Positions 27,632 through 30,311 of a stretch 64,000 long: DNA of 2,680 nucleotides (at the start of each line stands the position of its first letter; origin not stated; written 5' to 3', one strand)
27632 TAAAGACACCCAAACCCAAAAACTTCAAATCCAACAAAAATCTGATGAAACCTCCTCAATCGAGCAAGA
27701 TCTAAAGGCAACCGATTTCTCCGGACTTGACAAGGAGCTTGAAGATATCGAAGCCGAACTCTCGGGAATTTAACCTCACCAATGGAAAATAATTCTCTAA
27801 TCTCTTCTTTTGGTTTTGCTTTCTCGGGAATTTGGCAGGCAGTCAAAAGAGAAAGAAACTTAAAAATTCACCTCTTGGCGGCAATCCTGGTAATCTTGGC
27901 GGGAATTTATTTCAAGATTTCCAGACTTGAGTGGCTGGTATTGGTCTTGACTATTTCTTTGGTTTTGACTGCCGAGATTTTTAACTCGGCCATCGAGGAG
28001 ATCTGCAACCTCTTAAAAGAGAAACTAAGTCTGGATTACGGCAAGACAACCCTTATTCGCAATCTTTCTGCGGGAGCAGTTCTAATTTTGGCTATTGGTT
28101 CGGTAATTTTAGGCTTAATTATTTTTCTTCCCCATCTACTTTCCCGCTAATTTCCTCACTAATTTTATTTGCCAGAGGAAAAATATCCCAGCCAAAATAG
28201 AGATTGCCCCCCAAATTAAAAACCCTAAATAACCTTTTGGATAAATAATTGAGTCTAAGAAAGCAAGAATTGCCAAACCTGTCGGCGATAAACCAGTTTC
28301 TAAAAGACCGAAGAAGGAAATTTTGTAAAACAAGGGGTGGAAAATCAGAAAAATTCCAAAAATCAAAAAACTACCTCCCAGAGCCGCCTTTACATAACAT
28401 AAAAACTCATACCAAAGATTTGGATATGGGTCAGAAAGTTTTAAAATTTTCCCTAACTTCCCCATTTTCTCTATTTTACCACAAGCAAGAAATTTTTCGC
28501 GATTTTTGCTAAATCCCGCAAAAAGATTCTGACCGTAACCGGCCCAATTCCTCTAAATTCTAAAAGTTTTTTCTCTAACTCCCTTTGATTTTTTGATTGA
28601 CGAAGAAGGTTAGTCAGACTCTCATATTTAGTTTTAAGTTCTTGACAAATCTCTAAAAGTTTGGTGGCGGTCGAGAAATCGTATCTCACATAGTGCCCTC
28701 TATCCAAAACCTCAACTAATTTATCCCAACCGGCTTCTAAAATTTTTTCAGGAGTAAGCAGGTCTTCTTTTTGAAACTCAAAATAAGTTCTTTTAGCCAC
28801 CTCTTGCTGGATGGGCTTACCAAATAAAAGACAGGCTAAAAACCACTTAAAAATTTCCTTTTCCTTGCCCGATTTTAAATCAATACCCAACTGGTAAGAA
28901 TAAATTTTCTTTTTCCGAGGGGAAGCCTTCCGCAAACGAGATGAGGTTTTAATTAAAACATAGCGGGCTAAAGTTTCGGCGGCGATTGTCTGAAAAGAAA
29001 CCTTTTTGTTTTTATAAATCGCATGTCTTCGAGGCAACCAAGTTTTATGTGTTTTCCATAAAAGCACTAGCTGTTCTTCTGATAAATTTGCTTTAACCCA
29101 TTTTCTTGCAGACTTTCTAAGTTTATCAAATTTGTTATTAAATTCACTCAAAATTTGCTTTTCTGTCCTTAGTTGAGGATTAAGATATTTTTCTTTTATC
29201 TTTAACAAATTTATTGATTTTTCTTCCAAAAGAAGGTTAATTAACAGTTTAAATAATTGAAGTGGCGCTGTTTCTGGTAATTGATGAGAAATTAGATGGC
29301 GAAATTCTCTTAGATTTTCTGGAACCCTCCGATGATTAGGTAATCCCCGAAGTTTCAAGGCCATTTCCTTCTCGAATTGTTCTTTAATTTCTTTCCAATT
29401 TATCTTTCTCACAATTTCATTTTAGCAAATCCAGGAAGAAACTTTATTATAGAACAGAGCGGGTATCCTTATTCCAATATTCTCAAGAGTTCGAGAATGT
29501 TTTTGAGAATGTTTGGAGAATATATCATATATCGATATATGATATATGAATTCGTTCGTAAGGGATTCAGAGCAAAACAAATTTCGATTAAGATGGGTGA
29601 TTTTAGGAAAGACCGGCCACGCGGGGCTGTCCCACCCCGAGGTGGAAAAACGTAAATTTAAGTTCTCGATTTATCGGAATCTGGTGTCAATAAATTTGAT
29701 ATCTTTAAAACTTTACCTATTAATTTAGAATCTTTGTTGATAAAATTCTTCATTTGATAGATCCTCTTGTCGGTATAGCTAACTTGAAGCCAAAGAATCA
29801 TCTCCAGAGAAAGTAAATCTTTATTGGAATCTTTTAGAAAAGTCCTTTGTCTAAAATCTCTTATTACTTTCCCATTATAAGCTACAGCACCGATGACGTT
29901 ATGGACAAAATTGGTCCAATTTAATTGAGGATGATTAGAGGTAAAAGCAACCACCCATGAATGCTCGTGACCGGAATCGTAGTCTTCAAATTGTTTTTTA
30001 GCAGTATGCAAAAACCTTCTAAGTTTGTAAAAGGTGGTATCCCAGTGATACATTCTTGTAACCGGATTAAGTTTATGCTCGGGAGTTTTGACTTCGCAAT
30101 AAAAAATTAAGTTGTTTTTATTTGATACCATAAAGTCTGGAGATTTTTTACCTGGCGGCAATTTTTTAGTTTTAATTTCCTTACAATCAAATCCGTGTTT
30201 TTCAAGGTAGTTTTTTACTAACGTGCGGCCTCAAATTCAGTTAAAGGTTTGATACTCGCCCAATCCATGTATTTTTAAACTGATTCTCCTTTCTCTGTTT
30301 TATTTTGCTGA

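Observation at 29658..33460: Defence-like island: type II R-M pair followed by an unknown 443-aa protein with a C-terminal two-helix membrane anchor and a frameshifted PD-(D/E)xK nuclease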

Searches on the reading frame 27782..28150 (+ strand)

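Call 4: search_protein_families(library=pfam, proteins=[window:27782-28150:+], max_evalue=0.1)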
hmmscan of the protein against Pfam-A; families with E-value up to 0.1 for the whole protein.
window:27782-28150:+ (122 aa): 1 family
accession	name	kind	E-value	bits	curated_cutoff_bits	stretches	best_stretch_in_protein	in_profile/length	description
PF01219.24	DAGK_prokar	-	6.7e-28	97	22.3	1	12-115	2-102/102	Prokaryotic diacylglycerol kinase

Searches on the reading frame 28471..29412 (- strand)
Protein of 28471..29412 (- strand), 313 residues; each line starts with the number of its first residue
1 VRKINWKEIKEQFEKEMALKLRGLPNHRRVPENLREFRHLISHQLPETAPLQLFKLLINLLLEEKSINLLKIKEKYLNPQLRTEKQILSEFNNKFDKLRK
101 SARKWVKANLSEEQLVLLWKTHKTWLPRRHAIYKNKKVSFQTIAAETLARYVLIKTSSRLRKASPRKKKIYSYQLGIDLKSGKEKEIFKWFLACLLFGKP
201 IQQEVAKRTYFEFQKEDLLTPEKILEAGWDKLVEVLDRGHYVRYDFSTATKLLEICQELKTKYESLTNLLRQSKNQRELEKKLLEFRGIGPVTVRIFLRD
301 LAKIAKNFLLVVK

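Call 4: search_protein_families(library=pfam, proteins=[window:28471-29412:-], max_evalue=0.1)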
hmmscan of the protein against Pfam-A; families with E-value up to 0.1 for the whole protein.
window:28471-29412:- (313 aa): 2 families
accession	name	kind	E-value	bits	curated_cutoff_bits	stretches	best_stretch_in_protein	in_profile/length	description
PF09674.15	DUF2400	-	0.027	15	25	0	181-287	11-115/225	Protein of unknown function (DUF2400)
PF25101.1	Spectrin_7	-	0.033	15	27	0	255-283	2-29/99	Animal spectrin repeats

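Call 5: search_protein_families(library=padloc, proteins=[window:28471-29412:-], max_evalue=0.1)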
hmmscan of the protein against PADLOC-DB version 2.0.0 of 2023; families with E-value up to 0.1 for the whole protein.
window:28471-29412:- (313 aa): 0 families

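Call 6: search_protein_families(library=ncbifam, proteins=[window:28471-29412:-], max_evalue=0.1)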
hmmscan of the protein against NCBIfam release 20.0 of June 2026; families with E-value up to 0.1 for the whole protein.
window:28471-29412:- (313 aa): 2 families
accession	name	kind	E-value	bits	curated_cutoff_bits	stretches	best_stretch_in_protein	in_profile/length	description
TIGR03252.1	TIGR03252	hypoth_equivalog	0.019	14.6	136.5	1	218-303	49-137/189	HhH-GPD-type base excision DNA repair protein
NF040836.1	sulfhyd_HydD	equivalog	0.079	12.1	500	0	115-199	93-175/261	NADPH-dependent hydrogenase/sulfhydrogenase 1 subunit delta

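Call 7: search_protein_families(library=phrogs, proteins=[window:28471-29412:-], max_evalue=0.1)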
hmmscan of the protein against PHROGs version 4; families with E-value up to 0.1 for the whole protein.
window:28471-29412:- (313 aa): 0 families

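Call 94: search_solved_structures(query=window:28471-29412:-, max_evalue=1, show_alignments=1)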
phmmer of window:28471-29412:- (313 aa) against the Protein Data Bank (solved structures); distinct sequences matched with E-value up to 1: 0.

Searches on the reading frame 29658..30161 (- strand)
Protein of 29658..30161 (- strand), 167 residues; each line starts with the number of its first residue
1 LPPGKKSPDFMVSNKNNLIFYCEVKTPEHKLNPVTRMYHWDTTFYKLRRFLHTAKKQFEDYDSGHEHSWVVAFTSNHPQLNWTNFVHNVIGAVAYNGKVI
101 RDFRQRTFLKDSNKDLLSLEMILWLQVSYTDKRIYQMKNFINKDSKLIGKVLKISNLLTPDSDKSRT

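Call 4: search_protein_families(library=pfam, proteins=[window:29658-30161:-], max_evalue=0.1)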
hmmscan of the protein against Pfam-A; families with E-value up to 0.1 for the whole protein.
window:29658-30161:- (167 aa): 0 families

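Call 5: search_protein_families(library=padloc, proteins=[window:29658-30161:-], max_evalue=0.1)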
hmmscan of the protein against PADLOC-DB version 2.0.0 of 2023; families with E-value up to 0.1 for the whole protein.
window:29658-30161:- (167 aa): 0 families

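Call 6: search_protein_families(library=ncbifam, proteins=[window:29658-30161:-], max_evalue=0.1)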
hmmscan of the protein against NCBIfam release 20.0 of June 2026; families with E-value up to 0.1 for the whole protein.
window:29658-30161:- (167 aa): 0 families

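Call 7: search_protein_families(library=phrogs, proteins=[window:29658-30161:-], max_evalue=0.1)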
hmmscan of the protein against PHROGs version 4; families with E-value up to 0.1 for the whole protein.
window:29658-30161:- (167 aa): 0 families
